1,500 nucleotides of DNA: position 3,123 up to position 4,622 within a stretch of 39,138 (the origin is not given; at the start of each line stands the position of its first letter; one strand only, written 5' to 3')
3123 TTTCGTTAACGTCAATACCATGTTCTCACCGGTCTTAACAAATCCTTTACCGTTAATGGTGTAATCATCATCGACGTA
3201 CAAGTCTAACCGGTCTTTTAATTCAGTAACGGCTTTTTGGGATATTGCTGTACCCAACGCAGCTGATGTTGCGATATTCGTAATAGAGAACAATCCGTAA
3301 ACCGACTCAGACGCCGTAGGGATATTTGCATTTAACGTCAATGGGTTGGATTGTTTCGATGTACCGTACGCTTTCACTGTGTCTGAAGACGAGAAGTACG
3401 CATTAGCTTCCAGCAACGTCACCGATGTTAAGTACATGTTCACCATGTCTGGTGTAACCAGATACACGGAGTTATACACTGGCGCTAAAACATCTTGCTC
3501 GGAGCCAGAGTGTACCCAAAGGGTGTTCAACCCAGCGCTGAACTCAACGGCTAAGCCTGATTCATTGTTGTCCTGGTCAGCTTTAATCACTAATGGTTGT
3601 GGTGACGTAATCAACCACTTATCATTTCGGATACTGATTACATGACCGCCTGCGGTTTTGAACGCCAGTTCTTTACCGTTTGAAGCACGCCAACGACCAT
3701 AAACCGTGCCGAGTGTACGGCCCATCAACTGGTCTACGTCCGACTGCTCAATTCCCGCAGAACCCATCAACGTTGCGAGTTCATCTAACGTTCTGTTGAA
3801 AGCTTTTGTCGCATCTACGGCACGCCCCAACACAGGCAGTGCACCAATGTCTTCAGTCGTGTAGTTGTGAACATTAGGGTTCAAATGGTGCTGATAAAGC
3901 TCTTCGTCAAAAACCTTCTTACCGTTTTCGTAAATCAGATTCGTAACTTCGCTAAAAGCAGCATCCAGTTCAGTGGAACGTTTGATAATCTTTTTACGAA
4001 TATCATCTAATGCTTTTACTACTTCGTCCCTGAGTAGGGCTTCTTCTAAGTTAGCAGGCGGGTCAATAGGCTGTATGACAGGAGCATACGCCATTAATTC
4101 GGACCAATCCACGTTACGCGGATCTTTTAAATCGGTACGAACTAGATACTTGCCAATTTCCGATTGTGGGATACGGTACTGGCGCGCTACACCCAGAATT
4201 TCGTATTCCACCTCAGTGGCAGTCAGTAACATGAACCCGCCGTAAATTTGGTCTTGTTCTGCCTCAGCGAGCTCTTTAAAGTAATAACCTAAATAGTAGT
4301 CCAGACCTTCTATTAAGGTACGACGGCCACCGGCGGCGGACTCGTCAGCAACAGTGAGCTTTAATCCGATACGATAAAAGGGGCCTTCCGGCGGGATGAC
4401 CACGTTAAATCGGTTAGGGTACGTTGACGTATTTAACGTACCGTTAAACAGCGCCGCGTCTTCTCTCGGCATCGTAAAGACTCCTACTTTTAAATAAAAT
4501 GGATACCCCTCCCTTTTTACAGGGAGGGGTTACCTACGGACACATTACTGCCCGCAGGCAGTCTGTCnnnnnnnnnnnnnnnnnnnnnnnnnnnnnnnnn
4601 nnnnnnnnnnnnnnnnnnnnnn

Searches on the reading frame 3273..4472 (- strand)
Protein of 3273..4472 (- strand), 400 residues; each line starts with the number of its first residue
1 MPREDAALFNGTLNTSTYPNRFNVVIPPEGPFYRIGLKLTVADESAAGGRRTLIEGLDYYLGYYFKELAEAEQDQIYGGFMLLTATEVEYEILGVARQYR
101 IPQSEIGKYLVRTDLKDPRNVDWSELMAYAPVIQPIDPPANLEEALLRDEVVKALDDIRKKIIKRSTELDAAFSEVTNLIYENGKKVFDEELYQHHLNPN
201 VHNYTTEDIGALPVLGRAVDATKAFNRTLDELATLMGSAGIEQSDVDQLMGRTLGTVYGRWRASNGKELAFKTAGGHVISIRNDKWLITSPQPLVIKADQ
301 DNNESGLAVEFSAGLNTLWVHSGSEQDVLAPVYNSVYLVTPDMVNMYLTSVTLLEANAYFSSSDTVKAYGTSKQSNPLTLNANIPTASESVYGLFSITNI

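Call 18: find_related_loci(query=window:3273-4472:-, collection=viral_contigs, flank=2500)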
Query window:3273-4472:- (400 aa) in viral_contigs; peptide patterns used: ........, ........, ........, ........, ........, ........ (x = any residue, [..] = any of these).
14 stretches matched a pattern; 8 encode a relative of the query (tblastn E <= 1e-3); 8 distinct loci.
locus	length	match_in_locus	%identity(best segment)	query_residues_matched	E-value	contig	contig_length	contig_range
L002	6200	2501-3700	90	1-400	0e+0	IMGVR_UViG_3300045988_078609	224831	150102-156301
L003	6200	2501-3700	90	1-400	0e+0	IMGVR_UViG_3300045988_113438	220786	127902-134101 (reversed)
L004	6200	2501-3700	91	1-400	0e+0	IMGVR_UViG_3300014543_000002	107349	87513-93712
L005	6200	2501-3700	90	1-400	0e+0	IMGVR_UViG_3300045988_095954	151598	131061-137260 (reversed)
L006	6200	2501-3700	90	1-400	0e+0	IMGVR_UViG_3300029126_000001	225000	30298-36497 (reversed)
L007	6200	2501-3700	71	1-400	0e+0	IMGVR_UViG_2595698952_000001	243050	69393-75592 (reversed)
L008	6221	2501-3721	67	1-400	1e-180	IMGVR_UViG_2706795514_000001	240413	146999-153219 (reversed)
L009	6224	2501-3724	69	1-400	0e+0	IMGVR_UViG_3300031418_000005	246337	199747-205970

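Call 31: find_related_loci(query=A1, collection=viral_contigs, flank=1500)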
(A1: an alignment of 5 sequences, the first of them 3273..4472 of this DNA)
Query A1 (400 aa) in viral_contigs; peptide patterns used: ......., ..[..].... (x = any residue, [..] = any of these).
153 stretches matched a pattern; 8 encode a relative of the query (tblastn E <= 1e-3); 8 distinct loci.
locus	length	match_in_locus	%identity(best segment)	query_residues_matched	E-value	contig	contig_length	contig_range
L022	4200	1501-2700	90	1-400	0e+0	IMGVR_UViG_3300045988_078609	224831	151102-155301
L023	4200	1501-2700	90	1-400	0e+0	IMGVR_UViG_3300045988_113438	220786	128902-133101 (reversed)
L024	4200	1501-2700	91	1-400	0e+0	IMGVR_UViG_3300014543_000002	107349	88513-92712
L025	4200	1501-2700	90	1-400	0e+0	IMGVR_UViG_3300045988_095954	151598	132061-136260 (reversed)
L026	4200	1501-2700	90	1-400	0e+0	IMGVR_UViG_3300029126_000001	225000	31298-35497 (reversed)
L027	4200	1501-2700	71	1-400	0e+0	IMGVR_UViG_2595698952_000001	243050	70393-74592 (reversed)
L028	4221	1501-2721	67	1-400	0e+0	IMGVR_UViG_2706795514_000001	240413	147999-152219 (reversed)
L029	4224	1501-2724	69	1-400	0e+0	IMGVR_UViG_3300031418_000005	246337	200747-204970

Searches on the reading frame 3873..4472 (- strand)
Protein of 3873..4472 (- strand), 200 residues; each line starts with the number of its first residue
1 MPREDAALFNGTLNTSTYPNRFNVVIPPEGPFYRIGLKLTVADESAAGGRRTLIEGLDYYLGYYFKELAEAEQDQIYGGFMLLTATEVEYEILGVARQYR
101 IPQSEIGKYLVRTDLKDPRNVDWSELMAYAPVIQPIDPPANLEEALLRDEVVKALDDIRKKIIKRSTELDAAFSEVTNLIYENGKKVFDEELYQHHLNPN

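Call 32: search_dna_similar(query=window:3873-4472:-, collection=phages, mode=protein, max_rows=60, rows=spread)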
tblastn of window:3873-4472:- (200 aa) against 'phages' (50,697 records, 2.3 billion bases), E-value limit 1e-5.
Records with a match: 86; places in all: 86; records where one place covers at least 80% of the query: 64.
Best place of each record, by identity: 60-80% 52; <60% 34.
By first word of the organism name: Erwinia 36; Salmonella 22; Serratia 9; Escherichia 4; Ralstonia 4; Vibrio 3; Cronobacter 2; Xanthomonas 2; Proteus 1; Enterobacteria 1; and 2 more.
By host as written in the record: Erwinia amylovora ATCC 29780 18; Erwinia amylovora 17; - 16; Salmonella enterica 4; Escherichia coli 4; Serratia marcescens 3; Salmonella sp. 2; Cronobacter sakazakii 2; and 16 more.
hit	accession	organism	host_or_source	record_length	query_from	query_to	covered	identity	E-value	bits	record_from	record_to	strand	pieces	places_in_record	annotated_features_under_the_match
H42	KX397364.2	Erwinia phage vB_EamM_Asesino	Erwinia amylovora ATCC 29780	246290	1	200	100%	78.0%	1e-105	338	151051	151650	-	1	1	hypothetical protein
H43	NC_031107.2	Erwinia phage vB_EamM_Asesino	Erwinia amylovora ATCC 29780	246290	1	200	100%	78.0%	1e-105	338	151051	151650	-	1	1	hypothetical protein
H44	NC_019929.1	Erwinia phage phiEaH2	Erwinia amylovora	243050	1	200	100%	77.0%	1e-104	335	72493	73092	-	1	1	hypothetical protein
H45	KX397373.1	Erwinia phage vB_EamM_Stratton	Erwinia amylovora ATCC 29780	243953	1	200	100%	77.0%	4e-104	333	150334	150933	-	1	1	putative membrane protein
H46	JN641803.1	Salmonella phage SPN3US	-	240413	1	200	100%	72.5%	4e-88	288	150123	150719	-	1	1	hypothetical protein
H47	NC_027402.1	Salmonella phage SPN3US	-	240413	1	200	100%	72.5%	4e-88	288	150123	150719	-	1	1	hypothetical protein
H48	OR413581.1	Salmonella phage SPLA3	Salmonella enterica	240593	1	200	100%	72.0%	4e-88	288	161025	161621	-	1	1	hypothetical protein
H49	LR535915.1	Salmonella phage SPFM16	-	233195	1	200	100%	72.0%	4e-88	287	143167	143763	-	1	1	yomR: YomR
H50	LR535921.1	Salmonella phage SPFM2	-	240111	1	200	100%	72.0%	4e-88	287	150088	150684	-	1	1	hypothetical protein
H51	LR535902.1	Salmonella phage SPFM4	-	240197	1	200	100%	72.0%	4e-88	287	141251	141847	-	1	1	yomR: YomR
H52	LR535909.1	Salmonella phage SPFM11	-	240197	1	200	100%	72.0%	4e-88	287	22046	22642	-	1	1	yomR: YomR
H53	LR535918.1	Salmonella phage SPFM22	-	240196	1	200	100%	72.0%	4e-88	287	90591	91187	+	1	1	yomR: YomR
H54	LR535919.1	Salmonella phage SPFM21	-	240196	1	200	100%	72.0%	4e-88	287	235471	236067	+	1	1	none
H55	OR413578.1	Salmonella phage SPLA1a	Salmonella enterica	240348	1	200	100%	72.0%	4e-88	287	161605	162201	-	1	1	hypothetical protein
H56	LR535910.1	Salmonella phage SPFM13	-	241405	1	200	100%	72.0%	4e-88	287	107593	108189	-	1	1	yomR: YomR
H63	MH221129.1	Salmonella phage SPAsTU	Salmonella enterica serovar Paratyphi A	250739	1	200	100%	71.5%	9e-86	281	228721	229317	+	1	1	yomR: YomR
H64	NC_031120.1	Erwinia phage vB_EamM_Caitlin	Erwinia amylovora ATCC 29780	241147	1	200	100%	65.5%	4e-85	279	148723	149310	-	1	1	hypothetical protein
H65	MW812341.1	Erwinia phage pEa_SNUABM_9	Erwinia amylovora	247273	1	200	100%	64.5%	7e-84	275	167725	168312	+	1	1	hypothetical protein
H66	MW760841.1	Erwinia phage pEa_SNUABM_8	Erwinia amylovora TS3128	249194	1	196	98%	65.8%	1e-81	269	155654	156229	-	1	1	hypothetical protein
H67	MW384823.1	Erwinia phage pEa_SNUABM_43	Erwinia amylovora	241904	1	196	98%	65.5%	9e-73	244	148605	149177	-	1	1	hypothetical protein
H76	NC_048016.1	Erwinia phage Wellington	Erwinia amylovora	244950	1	197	99%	60.9%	2e-75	251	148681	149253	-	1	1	hypothetical protein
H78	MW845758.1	Erwinia phage pEa_SNUABM_11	Erwinia amylovora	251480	1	197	99%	58.9%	1e-64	220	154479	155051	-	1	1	hypothetical protein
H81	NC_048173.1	Erwinia phage Derbicus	Erwinia amylovora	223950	11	200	95%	45.8%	6e-51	181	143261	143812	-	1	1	putative virion structural protein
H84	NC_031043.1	Erwinia phage vB_EamM_Phobos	Erwinia amylovora ATCC 29780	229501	11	200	95%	42.1%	7e-49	175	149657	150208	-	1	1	putative virion structural protein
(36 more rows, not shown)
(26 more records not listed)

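Call 33: get_annotated_region(hit=H43, flank=400)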
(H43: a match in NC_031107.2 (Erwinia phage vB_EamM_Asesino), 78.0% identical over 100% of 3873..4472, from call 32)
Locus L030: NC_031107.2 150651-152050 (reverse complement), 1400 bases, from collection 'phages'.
description: Erwinia phage vB_EamM_Asesino, complete genome.
organism: Erwinia phage vB_EamM_Asesino (NCBI taxid 1883370)
taxonomy: Viruses; Duplodnaviria; Heunggongvirae; Uroviricota; Caudoviricetes; Erskinevirus; Erskinevirus asesino
host: Erwinia amylovora ATCC 29780; source: branches and blossoms; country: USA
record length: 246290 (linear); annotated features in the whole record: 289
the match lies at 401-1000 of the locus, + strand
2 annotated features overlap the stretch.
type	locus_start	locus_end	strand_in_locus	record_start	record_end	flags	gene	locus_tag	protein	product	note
CDS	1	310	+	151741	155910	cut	-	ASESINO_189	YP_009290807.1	virion structural protein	gp189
CDS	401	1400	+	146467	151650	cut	-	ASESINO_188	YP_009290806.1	hypothetical protein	gp188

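Call 34: get_annotated_region(hit=H63, flank=400)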
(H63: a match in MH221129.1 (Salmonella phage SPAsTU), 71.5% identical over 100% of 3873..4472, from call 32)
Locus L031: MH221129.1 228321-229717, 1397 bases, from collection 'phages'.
description: Salmonella phage SPAsTU, complete genome.
organism: Salmonella phage SPAsTU (NCBI taxid 2136797)
taxonomy: Viruses; Duplodnaviria; Heunggongvirae; Uroviricota; Caudoviricetes; Seoulvirus
host: Salmonella enterica serovar Paratyphi A; source: sewage water from AIMST University; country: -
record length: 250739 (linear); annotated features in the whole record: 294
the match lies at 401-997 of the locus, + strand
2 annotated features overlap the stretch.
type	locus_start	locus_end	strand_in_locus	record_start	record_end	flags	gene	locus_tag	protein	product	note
CDS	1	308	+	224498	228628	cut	-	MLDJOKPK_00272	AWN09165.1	virion structural protein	-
CDS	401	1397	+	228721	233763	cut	yomR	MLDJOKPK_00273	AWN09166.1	YomR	-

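Call 35: get_annotated_region(hit=H64, flank=400)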
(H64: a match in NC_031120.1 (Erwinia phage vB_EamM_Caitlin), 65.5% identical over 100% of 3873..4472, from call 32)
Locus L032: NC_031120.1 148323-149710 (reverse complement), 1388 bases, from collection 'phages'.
description: Erwinia phage vB_EamM_Caitlin, complete genome.
organism: Erwinia phage vB_EamM_Caitlin (NCBI taxid 1883379)
taxonomy: Viruses; Duplodnaviria; Heunggongvirae; Uroviricota; Caudoviricetes; Machinavirus
host: Erwinia amylovora ATCC 29780; source: branches and blossoms; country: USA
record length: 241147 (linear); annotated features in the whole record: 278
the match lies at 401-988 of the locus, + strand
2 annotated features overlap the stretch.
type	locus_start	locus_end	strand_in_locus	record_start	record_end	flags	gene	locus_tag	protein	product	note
CDS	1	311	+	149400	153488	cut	-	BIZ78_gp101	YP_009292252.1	virion structural protein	gp179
CDS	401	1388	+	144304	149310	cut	-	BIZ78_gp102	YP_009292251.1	hypothetical protein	gp178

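Call 36: get_annotated_region(hit=H65, flank=400)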
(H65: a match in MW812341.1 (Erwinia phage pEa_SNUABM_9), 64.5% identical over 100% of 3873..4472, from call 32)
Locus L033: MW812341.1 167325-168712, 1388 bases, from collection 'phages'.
description: Erwinia phage pEa_SNUABM_9, complete genome.
organism: Erwinia phage pEa_SNUABM_9 (NCBI taxid 2835897)
taxonomy: Viruses; Duplodnaviria; Heunggongvirae; Uroviricota; Caudoviricetes; Machinavirus
host: Erwinia amylovora; source: stream water; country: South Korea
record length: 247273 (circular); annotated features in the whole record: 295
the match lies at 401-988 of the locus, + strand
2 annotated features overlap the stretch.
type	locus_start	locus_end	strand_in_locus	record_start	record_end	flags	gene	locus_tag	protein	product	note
CDS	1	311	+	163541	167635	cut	-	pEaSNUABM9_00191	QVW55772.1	hypothetical protein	-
CDS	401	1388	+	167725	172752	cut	-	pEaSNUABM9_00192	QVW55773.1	hypothetical protein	-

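Call 37: get_annotated_region(hit=H66, flank=400)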
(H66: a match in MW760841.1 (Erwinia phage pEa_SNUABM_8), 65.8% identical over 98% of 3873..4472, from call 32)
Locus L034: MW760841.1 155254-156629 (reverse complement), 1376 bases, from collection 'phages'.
description: Erwinia phage pEa_SNUABM_8, complete genome.
organism: Erwinia phage pEa_SNUABM_8 (NCBI taxid 2831677)
taxonomy: Viruses; Duplodnaviria; Heunggongvirae; Uroviricota; Caudoviricetes; Machinavirus
host: Erwinia amylovora TS3128; source: stream water; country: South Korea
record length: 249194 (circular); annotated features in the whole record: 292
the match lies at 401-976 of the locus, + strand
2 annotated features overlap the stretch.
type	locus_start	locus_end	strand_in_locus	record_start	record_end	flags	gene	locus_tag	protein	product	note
CDS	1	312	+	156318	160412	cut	-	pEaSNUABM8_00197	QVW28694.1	hypothetical protein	-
CDS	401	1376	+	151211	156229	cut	-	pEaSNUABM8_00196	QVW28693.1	hypothetical protein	-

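Call 38: get_annotated_region(hit=H67, flank=400)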
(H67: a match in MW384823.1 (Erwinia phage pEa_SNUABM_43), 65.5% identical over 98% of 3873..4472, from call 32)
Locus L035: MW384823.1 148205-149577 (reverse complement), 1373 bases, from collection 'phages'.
description: Erwinia phage pEa_SNUABM_43, complete genome.
organism: Erwinia phage pEa_SNUABM_43 (NCBI taxid 2801535)
taxonomy: Viruses; Duplodnaviria; Heunggongvirae; Uroviricota; Caudoviricetes; Machinavirus
host: Erwinia amylovora; source: soil from apple orchard; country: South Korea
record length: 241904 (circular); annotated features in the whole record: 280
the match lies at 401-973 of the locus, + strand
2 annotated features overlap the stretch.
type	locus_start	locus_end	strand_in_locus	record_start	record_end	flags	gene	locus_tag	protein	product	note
CDS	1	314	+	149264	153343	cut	-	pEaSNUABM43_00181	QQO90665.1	hypothetical protein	-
CDS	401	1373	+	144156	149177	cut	-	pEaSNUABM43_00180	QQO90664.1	hypothetical protein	-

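Call 39: get_annotated_region(hit=H76, flank=400)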
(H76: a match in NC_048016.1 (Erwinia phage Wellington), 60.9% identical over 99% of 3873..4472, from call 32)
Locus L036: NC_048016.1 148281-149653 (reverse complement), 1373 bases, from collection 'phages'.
description: Erwinia phage Wellington, complete genome.
organism: Erwinia phage Wellington (NCBI taxid 2267653)
taxonomy: Viruses; Duplodnaviria; Heunggongvirae; Uroviricota; Caudoviricetes; Wellingtonvirus; Wellingtonvirus wellington
host: Erwinia amylovora; source: -; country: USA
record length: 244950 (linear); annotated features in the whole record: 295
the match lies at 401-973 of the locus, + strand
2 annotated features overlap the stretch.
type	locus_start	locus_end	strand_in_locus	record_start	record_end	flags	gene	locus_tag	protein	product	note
CDS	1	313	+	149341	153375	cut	-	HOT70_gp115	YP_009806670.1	virion structural protein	gp186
CDS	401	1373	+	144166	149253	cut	-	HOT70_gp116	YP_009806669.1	hypothetical protein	gp185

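Call 40: get_annotated_region(hit=H78, flank=400)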
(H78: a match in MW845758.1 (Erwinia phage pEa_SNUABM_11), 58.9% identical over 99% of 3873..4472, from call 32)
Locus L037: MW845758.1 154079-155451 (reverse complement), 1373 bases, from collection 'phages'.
description: Erwinia phage pEa_SNUABM_11, complete genome.
organism: Erwinia phage pEa_SNUABM_11 (NCBI taxid 2859245)
taxonomy: Viruses; Duplodnaviria; Heunggongvirae; Uroviricota; Caudoviricetes; Wellingtonvirus
host: Erwinia amylovora; source: stream water; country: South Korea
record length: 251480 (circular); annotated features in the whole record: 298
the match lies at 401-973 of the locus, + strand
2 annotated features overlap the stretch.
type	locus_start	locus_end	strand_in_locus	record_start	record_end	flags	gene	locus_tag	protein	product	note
CDS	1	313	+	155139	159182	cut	-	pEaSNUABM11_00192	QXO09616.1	hypothetical protein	-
CDS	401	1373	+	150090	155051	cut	-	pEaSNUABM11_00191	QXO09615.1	hypothetical protein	-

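Call 41: get_annotated_region(hit=H81, flank=400)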
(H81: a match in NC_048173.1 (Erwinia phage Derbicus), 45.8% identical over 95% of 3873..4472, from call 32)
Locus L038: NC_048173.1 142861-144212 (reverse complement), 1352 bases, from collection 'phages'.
description: Erwinia phage Derbicus, complete genome.
organism: Erwinia phage Derbicus (NCBI taxid 2530027)
taxonomy: Viruses; Duplodnaviria; Heunggongvirae; Uroviricota; Caudoviricetes; Derbicusvirus; Derbicusvirus derbicus
host: Erwinia amylovora; source: pear tree; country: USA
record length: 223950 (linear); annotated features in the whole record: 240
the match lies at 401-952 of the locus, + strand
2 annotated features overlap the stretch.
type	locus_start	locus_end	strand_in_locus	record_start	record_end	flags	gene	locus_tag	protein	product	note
CDS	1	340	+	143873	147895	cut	-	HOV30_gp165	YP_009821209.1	virion structural protein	gp165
CDS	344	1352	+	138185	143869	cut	-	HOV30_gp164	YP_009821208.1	putative virion structural protein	gp164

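Call 42: get_annotated_region(hit=H84, flank=400)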
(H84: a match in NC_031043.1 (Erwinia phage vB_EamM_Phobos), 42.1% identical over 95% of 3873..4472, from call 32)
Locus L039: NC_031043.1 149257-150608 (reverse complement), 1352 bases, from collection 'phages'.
description: Erwinia phage vB_EamM_Phobos, complete genome.
organism: Erwinia phage vB_EamM_Phobos (NCBI taxid 1883377)
taxonomy: Viruses; Duplodnaviria; Heunggongvirae; Uroviricota; Caudoviricetes; Derbicusvirus
host: Erwinia amylovora ATCC 29780; source: -; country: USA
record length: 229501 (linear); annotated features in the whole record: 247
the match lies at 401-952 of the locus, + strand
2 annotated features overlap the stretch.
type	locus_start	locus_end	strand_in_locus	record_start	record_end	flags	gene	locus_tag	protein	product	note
CDS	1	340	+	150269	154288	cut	-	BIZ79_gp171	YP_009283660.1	virion structural protein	gp171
CDS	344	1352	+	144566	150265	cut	-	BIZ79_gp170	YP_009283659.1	putative virion structural protein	gp170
